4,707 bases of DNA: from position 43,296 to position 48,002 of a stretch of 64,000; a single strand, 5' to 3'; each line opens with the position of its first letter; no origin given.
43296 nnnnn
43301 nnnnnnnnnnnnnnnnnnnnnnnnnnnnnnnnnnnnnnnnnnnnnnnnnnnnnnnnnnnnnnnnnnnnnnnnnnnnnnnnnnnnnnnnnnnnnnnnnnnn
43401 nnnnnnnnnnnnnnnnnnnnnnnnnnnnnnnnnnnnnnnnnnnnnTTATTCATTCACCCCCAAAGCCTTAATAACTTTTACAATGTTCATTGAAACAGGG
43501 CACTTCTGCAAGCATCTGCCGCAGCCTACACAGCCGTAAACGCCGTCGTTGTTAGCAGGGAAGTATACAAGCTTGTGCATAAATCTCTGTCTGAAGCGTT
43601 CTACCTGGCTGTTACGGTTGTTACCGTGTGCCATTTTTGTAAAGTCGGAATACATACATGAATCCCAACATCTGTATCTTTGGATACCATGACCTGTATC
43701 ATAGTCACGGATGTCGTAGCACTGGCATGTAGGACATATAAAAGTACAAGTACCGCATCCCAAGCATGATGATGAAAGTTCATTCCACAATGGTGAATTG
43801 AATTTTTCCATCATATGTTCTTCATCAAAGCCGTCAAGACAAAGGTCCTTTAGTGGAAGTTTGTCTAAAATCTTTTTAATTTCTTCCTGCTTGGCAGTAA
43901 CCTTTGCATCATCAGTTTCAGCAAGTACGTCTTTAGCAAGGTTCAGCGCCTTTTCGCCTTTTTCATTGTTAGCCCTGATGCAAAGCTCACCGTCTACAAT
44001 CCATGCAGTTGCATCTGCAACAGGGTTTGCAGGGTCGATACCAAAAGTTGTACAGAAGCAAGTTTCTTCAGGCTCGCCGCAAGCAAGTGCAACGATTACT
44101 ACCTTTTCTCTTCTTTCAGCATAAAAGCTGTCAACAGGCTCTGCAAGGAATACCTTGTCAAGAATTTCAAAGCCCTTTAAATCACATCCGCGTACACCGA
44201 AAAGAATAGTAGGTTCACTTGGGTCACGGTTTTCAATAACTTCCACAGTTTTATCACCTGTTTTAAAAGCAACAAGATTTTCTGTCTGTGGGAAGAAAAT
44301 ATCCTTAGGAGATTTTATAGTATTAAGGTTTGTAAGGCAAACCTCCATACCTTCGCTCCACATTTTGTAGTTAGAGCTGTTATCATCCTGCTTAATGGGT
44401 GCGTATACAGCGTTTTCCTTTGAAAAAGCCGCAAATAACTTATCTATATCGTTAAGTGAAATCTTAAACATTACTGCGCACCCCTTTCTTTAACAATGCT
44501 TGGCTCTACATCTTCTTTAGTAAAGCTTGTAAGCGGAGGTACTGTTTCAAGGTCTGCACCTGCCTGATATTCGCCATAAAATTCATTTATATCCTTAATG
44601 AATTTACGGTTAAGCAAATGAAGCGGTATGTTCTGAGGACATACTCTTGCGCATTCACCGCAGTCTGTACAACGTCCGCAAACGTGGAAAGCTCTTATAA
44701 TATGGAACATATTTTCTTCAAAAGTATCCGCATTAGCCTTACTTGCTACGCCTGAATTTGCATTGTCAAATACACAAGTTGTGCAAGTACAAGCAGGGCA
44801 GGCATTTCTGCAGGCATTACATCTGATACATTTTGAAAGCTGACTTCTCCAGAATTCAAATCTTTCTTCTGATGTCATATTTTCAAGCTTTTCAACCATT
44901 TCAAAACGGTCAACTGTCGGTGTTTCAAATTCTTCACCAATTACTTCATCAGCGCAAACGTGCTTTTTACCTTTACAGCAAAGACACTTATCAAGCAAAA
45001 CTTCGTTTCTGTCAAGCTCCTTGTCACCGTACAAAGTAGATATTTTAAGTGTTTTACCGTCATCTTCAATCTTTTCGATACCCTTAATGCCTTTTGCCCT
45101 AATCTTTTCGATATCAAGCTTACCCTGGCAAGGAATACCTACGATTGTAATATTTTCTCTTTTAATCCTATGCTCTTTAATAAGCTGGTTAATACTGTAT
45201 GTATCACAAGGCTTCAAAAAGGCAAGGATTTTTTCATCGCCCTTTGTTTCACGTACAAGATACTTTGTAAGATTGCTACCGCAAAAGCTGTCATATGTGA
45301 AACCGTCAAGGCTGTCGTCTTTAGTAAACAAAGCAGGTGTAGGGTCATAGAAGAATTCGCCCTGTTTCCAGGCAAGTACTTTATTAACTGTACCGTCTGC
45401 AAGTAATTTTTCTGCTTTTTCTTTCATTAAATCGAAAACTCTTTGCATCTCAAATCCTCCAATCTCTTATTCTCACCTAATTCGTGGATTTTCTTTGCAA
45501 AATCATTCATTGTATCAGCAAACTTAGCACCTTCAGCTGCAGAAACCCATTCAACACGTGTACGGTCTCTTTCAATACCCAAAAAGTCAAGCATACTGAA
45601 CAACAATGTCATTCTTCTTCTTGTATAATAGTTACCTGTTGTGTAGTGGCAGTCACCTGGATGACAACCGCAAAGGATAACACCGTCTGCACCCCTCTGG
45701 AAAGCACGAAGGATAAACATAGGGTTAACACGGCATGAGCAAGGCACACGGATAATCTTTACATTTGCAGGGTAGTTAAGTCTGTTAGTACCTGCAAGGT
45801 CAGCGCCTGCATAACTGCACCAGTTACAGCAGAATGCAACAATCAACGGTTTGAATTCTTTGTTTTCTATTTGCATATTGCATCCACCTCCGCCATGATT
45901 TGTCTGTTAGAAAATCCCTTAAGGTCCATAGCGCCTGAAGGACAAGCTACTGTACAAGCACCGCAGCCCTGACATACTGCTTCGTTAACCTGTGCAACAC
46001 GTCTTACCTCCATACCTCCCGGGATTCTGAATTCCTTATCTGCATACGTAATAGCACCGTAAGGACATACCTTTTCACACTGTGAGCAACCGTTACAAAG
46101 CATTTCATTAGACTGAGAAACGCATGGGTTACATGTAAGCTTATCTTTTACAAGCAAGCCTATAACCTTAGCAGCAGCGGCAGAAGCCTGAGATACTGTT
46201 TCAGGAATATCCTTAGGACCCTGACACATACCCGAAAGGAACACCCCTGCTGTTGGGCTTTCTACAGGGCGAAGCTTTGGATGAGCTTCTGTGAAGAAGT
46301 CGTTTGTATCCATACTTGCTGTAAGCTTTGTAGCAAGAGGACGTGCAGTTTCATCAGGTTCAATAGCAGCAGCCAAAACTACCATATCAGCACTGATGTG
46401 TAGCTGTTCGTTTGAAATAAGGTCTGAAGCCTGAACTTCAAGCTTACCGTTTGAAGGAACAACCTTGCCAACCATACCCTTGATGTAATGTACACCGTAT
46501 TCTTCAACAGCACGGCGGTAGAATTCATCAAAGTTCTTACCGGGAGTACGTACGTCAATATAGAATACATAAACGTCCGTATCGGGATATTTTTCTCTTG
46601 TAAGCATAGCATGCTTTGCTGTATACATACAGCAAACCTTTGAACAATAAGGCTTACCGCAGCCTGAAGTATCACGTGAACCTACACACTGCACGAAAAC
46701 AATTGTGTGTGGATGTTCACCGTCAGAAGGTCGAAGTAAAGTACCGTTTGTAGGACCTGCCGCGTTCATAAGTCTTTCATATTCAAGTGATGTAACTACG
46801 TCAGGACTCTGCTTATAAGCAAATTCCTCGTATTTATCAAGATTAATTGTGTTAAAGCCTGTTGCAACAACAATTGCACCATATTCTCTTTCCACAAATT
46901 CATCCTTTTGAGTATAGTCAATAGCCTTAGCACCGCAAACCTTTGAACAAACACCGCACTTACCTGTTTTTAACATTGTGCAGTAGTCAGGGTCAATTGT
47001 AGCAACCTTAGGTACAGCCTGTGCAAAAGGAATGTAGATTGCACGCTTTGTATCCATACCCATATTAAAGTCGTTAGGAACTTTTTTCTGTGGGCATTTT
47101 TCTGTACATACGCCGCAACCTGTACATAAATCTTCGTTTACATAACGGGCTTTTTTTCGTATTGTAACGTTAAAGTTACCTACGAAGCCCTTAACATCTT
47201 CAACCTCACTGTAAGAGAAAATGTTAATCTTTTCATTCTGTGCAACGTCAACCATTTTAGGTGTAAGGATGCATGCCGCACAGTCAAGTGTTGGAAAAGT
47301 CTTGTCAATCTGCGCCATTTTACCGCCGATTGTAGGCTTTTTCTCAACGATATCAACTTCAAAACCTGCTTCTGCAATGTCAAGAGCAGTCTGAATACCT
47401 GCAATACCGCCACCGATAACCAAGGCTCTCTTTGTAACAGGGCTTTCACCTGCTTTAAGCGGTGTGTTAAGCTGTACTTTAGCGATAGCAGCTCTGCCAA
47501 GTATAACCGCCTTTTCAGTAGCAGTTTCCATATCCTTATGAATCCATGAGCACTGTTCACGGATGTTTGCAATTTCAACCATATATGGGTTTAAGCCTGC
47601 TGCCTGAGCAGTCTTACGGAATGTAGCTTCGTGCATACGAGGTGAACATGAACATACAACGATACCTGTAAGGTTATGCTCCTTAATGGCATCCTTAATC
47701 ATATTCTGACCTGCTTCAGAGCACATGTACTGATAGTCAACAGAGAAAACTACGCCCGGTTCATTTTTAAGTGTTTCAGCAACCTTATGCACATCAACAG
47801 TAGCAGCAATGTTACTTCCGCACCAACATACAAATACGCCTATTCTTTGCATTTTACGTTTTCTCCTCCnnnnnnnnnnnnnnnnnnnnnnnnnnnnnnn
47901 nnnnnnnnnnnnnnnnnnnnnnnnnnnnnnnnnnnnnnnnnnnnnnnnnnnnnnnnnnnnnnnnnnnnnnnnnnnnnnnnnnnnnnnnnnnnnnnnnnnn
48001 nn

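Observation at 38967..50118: Hdr/Flx-type flavin-FeS module fused in one gene string to an FrdAB-like pair, an AAE (SucE/AspT-family) permease and ldh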

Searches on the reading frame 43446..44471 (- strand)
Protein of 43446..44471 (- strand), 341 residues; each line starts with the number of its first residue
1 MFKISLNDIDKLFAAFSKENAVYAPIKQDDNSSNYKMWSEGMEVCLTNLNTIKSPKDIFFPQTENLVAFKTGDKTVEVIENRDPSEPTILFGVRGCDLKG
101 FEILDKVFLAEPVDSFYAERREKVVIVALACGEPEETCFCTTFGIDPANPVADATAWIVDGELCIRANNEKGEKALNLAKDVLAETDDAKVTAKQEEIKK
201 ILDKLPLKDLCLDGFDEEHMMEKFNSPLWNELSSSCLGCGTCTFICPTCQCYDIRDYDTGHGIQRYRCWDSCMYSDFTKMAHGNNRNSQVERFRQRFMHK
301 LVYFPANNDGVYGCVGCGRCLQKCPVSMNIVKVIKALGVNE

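Call 3: search_protein_families(library=pfam, proteins=[window:43446-44471:-])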
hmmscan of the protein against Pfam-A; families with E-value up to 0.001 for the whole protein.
window:43446-44471:- (341 aa): 8 families
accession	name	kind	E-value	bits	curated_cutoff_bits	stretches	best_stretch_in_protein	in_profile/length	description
PF17179.9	Fer4_22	-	3e-30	105.3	27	1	235-327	1-94/95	4Fe-4S dicluster domain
PF13183.11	Fer4_8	-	1.1e-06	29.5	27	1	234-327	3-67/68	4Fe-4S dicluster domain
PF13187.11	Fer4_9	-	4.6e-06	27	27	0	267-327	7-50/52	4Fe-4S dicluster domain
PF12797.12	Fer4_2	-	7.7e-06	26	24.5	0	234-248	8-22/22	4Fe-4S binding domain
PF13534.11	Fer4_17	-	4.2e-05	24.4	22.2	0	267-328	7-60/61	4Fe-4S dicluster domain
PF14697.11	Fer4_21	-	4.6e-05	23.9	35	0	314-327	41-54/59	4Fe-4S dicluster domain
PF13237.11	Fer4_10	-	0.00011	22.5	25.5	0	313-326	8-21/53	4Fe-4S dicluster domain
PF00037.32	Fer4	-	0.00015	21.9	21.1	0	234-248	6-20/24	4Fe-4S binding domain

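Call 4: search_protein_families(library=ncbifam, proteins=[window:43446-44471:-])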
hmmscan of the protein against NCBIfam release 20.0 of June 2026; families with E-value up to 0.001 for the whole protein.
window:43446-44471:- (341 aa): 8 families
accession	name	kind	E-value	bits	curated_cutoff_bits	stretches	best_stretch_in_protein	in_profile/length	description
NF040829.1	sulfhyd_ShyB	equivalog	2.1e-55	188.1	690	1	3-335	5-327/334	NAD(P)-dependent hydrogenase/sulfhydrogenase 2 subunit beta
NF040833.1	sulfhyd_HydB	equivalog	9.1e-49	166.2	750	1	20-338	22-337/367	NADPH-dependent hydrogenase/sulfhydrogenase 1 subunit beta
TIGR02910.1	sulfite_red_A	equivalog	5e-45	154.2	323.15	1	2-337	3-326/334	anaerobic sulfite reductase subunit AsrA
NF038196.1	ferrodoxin_EFR1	subfamily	0.00024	21.2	75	0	170-248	124-198/242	EFR1 family ferrodoxin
NF010590.0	PRK13984.1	equivalog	0.00029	19.1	946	0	313-337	191-215/611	putative oxidoreductase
NF004537.0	PRK05888.1-3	equivalog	0.00033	20.2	163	0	287-332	48-88/204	NADH-quinone oxidoreductase subunit NuoI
NF040612.1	F420_dehyd_FpoI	exception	0.00039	20.3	180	0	220-250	29-58/135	F420H2 dehydrogenase subunit FpoI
NF041890.1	hdrC_Methbact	equivalog_domain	0.00069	19.2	270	0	306-327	23-44/192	ferredoxin:CoB-CoM heterodisulfide reductase subunit HdrC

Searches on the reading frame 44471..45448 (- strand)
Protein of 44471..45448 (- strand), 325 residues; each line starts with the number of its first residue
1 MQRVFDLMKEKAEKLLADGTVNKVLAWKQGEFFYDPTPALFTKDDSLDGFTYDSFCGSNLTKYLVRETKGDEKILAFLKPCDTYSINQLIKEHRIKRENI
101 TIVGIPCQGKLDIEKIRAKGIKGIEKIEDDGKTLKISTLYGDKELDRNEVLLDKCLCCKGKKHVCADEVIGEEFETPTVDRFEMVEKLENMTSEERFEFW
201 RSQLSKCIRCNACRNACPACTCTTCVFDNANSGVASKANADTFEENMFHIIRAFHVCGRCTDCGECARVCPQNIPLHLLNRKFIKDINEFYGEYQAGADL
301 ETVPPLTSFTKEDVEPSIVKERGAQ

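Call 3: search_protein_families(library=pfam, proteins=[window:44471-45448:-])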
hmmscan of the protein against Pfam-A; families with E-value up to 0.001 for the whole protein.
window:44471-45448:- (325 aa): 6 families
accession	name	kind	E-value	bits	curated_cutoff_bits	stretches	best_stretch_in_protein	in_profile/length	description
PF00037.32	Fer4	-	7.2e-08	32.4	21.1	0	259-274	7-22/24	4Fe-4S binding domain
PF13183.11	Fer4_8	-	1.6e-07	32.2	27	1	203-274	1-68/68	4Fe-4S dicluster domain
PF13187.11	Fer4_9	-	0.0001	22.7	27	1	206-273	1-50/52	4Fe-4S dicluster domain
PF13534.11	Fer4_17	-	0.00014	22.8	22.2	1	206-274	1-60/61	4Fe-4S dicluster domain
PF13237.11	Fer4_10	-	0.00066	20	25.5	0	202-271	4-53/53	4Fe-4S dicluster domain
PF12797.12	Fer4_2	-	0.00093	19.5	24.5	0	205-219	8-22/22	4Fe-4S binding domain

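Call 4: search_protein_families(library=ncbifam, proteins=[window:44471-45448:-])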
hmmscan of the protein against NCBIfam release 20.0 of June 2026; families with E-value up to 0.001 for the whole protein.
window:44471-45448:- (325 aa): 11 families
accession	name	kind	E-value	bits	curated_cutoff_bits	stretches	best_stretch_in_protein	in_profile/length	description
TIGR00273.1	TIGR00273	equivalog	2.3e-08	33.3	444.8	1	198-289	287-374/432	LutB/LldF family L-lactate oxidation iron-sulfur protein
NF009226.0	PRK12576.1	equivalog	4.6e-07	29.5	344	1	188-276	139-226/317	succinate dehydrogenase/fumarate reductase iron-sulfur subunit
NF045670.1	quin_L_LdhH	equivalog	6.4e-06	24.7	800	1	202-288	301-384/706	L-lactate dehydrogenase (quinone) large subunit LdhH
NF006391.0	PRK08640.1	equivalog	9e-06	24.7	244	1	191-277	141-229/254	succinate dehydrogenase iron-sulfur subunit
TIGR01945.1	rnfC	subfamily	1.8e-05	23.4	245.95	1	192-277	350-421/435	RnfABCDGE type electron transport complex subunit C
NF009051.0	PRK12385.1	equivalog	3.6e-05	23.3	333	1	197-274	140-219/244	succinate dehydrogenase/fumarate reductase iron-sulfur subunit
TIGR02176.1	pyruv_ox_red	equivalog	5e-05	21.3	911.35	1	200-276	680-757/1167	pyruvate:ferredoxin (flavodoxin) oxidoreductase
NF005746.0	PRK07570.1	subfamily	0.00014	21.2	243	1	204-280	156-234/250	succinate dehydrogenase/fumarate reductase iron-sulfur subunit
NF003454.1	PRK05035.1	equivalog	0.00019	20.1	345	1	203-278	365-426/556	electron transport complex subunit RsxC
NF004898.0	PRK06259.1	equivalog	0.00027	19.7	385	1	200-275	130-203/488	fumarate reductase (CoM/CoB) subunit TfrB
NF041837.1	rnfC_Methano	equivalog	0.00072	18.5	650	0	194-289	347-428/438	Rnf electron transport complex subunit RnfC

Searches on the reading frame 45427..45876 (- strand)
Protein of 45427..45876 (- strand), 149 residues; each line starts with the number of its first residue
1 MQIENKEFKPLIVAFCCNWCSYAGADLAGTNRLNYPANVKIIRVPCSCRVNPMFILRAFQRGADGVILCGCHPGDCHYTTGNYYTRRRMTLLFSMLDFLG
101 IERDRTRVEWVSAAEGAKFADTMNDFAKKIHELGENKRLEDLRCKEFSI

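Call 3: search_protein_families(library=pfam, proteins=[window:45427-45876:-])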
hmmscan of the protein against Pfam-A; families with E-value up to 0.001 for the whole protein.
window:45427-45876:- (149 aa): 1 family
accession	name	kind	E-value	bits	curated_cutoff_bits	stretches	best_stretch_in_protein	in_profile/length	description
PF02662.21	FlpD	-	2.5e-56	189.4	22.3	1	12-134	1-123/123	Methyl-viologen-reducing hydrogenase, delta subunit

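Call 4: search_protein_families(library=ncbifam, proteins=[window:45427-45876:-])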
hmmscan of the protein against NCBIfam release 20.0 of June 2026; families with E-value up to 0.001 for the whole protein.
window:45427-45876:- (149 aa): 4 families
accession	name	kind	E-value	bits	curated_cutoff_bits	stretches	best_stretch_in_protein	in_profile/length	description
NF040770.1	hetero_SS_HdrA2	exception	1.3e-53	182.3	1100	1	4-136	642-774/777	CoB-CoM heterodisulfide reductase HdrA2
NF045873.1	F420_non_VhuD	exception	1.9e-39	134.8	215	1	10-136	2-128/132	F420-non-reducing hydrogenase iron-sulfur subunit VhuD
NF041891.1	hdrA_Methbact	equivalog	2.9e-15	55.5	1300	1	5-132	639-760/762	ferredoxin:CoB-CoM heterodisulfide reductase subunit HdrA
NF041778.1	hetero_SS_HdrA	equivalog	7.2e-08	30.7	1400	1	12-72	656-716/771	ferredoxin:CoB-CoM heterodisulfide reductase subunit HdrA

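Call 87: search_solved_structures(query=window:45427-45876:-, max_evalue=0.00001)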
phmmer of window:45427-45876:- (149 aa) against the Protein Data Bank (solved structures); distinct sequences matched with E-value up to 0.00001: 6.
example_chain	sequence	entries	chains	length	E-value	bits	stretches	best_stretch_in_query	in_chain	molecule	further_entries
5odc_D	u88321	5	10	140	1.7e-51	177.5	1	7-142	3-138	Methyl-viologen reducing hydrogenase subunit D | Methyl-viologen reducing hydrogenase, subunit D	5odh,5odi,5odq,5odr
9sw2_D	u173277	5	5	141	1e-48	168.4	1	12-136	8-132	F420-non-reducing hydrogenase iron-sulfur subunit D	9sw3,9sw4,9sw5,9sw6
8rvu_F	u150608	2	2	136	2.1e-48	167.4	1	7-138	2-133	Methyl viologen-reducing hydrogenase, subunit D-related protein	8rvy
8rvv_F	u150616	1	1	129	2.6e-47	163.8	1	8-134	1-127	Methyl viologen-reducing hydrogenase, subunit D-related protein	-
7bkb_F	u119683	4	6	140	1.9e-42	148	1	7-136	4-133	F420-non-reducing hydrogenase subunit D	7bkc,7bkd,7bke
9sfi_K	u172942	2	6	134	4e-30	108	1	9-136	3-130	F420-non-reducing hydrogenase subunit delta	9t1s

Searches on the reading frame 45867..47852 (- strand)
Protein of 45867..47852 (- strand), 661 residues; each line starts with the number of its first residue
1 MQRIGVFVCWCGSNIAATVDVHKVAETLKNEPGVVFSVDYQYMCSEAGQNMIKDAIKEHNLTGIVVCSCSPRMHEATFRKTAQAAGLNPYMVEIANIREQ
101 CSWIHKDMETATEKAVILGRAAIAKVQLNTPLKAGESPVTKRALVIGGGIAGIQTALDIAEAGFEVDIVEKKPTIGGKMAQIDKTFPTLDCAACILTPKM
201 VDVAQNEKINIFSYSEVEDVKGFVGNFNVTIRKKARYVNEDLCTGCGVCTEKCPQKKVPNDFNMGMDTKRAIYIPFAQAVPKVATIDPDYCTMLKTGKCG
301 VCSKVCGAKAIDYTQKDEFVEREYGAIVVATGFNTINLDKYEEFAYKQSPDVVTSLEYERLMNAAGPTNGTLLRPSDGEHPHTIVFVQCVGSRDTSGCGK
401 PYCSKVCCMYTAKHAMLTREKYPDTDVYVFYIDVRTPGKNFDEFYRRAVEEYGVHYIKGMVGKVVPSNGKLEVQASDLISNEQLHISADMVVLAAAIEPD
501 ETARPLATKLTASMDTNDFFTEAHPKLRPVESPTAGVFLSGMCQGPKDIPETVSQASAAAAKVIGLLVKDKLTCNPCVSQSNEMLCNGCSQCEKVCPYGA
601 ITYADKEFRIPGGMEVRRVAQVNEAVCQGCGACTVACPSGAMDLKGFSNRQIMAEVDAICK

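Call 3: search_protein_families(library=pfam, proteins=[window:45867-47852:-])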
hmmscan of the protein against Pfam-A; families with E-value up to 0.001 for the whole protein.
window:45867-47852:- (661 aa): 17 families
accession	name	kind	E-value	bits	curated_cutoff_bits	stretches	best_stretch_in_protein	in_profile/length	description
PF00037.32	Fer4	-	5.4e-19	67.6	21.1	3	582-602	4-24/24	4Fe-4S binding domain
PF12838.12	Fer4_7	-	6.1e-16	59.1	27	1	586-641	2-52/52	4Fe-4S dicluster domain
PF12837.12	Fer4_6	-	2.7e-12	46.4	25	2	619-641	1-23/24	4Fe-4S binding domain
PF07992.20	Pyr_redox_2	-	9.1e-10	38.9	26.1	1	143-337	3-113/291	Pyridine nucleotide-disulphide oxidoreductase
PF13484.11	Fer4_16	-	9.3e-10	39.6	30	1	243-307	2-64/66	4Fe-4S double cluster binding domain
PF13187.11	Fer4_9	-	1.4e-09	38.2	27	1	586-642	2-52/52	4Fe-4S dicluster domain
PF13237.11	Fer4_10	-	3.3e-09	37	25.5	2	237-258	3-24/53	4Fe-4S dicluster domain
PF13450.12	NAD_binding_8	-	5.1e-08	33.5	21.9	1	145-197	1-53/68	NAD(P)-binding Rossmann-like domain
PF25160.1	LdpA_Fe-S-bd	-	2.6e-07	30.7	27.6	0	237-258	22-43/49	LdpA Fe-S cluster-binding domain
PF01266.30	DAO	-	7e-07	29.5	27.9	1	143-177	2-37/353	FAD dependent oxidoreductase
PF13183.11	Fer4_8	-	5.3e-06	27.3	27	1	586-640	5-67/68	4Fe-4S dicluster domain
PF12831.13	FAD_oxidored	-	1.2e-05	25.3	27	1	144-180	3-39/416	FAD dependent oxidoreductase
PF03486.20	HI0933_like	-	3.8e-05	23.7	50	1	143-180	3-40/244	HI0933-like protein Rossmann domain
PF00890.30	FAD_binding_2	-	4e-05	23.4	20.4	1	143-179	2-38/414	FAD binding domain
PF12797.12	Fer4_2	-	4.3e-05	23.6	24.5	1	236-254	3-21/22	4Fe-4S binding domain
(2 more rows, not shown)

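Call 4: search_protein_families(library=ncbifam, proteins=[window:45867-47852:-])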
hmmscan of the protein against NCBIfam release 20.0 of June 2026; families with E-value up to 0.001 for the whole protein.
window:45867-47852:- (661 aa): 79 families (the best 25 are shown)
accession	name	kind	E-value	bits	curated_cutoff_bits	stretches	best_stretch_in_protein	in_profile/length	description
NF040770.1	hetero_SS_HdrA2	exception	4.5e-242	805.5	1100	1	3-660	1-641/777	CoB-CoM heterodisulfide reductase HdrA2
NF041778.1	hetero_SS_HdrA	equivalog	1.5e-193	644.7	1400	1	3-660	7-651/771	ferredoxin:CoB-CoM heterodisulfide reductase subunit HdrA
NF041891.1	hdrA_Methbact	equivalog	5.5e-183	610.2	1300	1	3-660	2-636/762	ferredoxin:CoB-CoM heterodisulfide reductase subunit HdrA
NF042909.1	FMH_DH_FwdF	exception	7.9e-13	48.2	375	2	582-645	13-75/336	tungsten-dependent formylmethanofuran dehydrogenase subunit FwdF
NF009410.0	PRK12771.1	subfamily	3.5e-10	39.1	516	1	129-179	127-177/566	NAD(P)-binding protein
TIGR02179.1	PorD_KorD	subfamily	1.1e-09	38.3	60.05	2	583-644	24-74/78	2-oxoacid:acceptor oxidoreductase, delta subunit, pyruvate/2-ketoisovalerate family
NF045637.1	carotdesatCrtDProt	equivalog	4.7e-09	35.3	580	1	144-200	2-58/485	1-hydroxycarotenoid 3,4-desaturase CrtD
NF038196.1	ferrodoxin_EFR1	subfamily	1.3e-08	35.2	75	0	584-645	184-232/242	EFR1 family ferrodoxin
NF045874.1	Vhu_polyferre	exception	1.9e-08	33.4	600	1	584-644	265-311/381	F420-non-reducing hydrogenase associated-polyferredoxin VhuB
TIGR01971.1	NuoI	subfamily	2.8e-08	33.4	113.05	1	583-644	41-100/121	NADH-quinone oxidoreductase, chain I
NF002481.1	PRK01747.1-2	equivalog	5e-08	32.2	600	1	140-175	238-273/611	bifunctional tRNA (5-methylaminomethyl-2-thiouridine)(34)-methyltransferase MnmC2/FAD-dependent 5-carboxymethylaminomethyl-2-thiouridine(34)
NF005560.0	PRK07233.1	equivalog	7.2e-08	31.7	252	1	143-183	3-43/435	hypothetical protein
TIGR02936.1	fdxN_nitrog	equivalog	1.3e-07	31.7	80.55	0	619-654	15-50/91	ferredoxin III, nif-specific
NF005503.0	PRK07118.1-2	equivalog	1.5e-07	31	252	1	229-316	155-234/292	RnfABCDGE type electron transport complex subunit B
NF009053.0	PRK12387.1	subfamily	2.4e-07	30.7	204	0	621-645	34-58/180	formate hydrogenlyase complex iron-sulfur subunit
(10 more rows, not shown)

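Call 86: search_solved_structures(query=window:45867-47852:-, max_evalue=1e-30)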
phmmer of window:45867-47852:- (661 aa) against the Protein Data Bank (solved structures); distinct sequences matched with E-value up to 1e-30: 6.
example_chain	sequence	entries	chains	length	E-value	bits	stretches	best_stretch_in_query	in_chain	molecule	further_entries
5odc_A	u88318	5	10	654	8.7e-209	698.1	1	3-658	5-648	Heterodisulfide reductase, subunit A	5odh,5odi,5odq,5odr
8rvu_a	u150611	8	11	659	5.1e-202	675.8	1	3-659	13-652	H(2):CoB-CoM heterodisulfide,ferredoxin reductase subunit A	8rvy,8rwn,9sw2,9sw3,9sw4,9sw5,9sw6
8rvv_A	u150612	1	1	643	5.6e-202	675.6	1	3-659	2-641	H(2):CoB-CoM heterodisulfide,ferredoxin reductase subunit A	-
7bkb_A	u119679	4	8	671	2.3e-189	634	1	3-659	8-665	CoB--CoM heterodisulfide reductase iron-sulfur subunit A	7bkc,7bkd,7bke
9sfi_A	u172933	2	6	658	1.5e-184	618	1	3-659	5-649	CoB--CoM heterodisulfide reductase iron-sulfur subunit A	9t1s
6tjr_A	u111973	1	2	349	3.7e-36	127.8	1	324-565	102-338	Fumarate reductase/succinate dehydrogenase flavoprotein domain protein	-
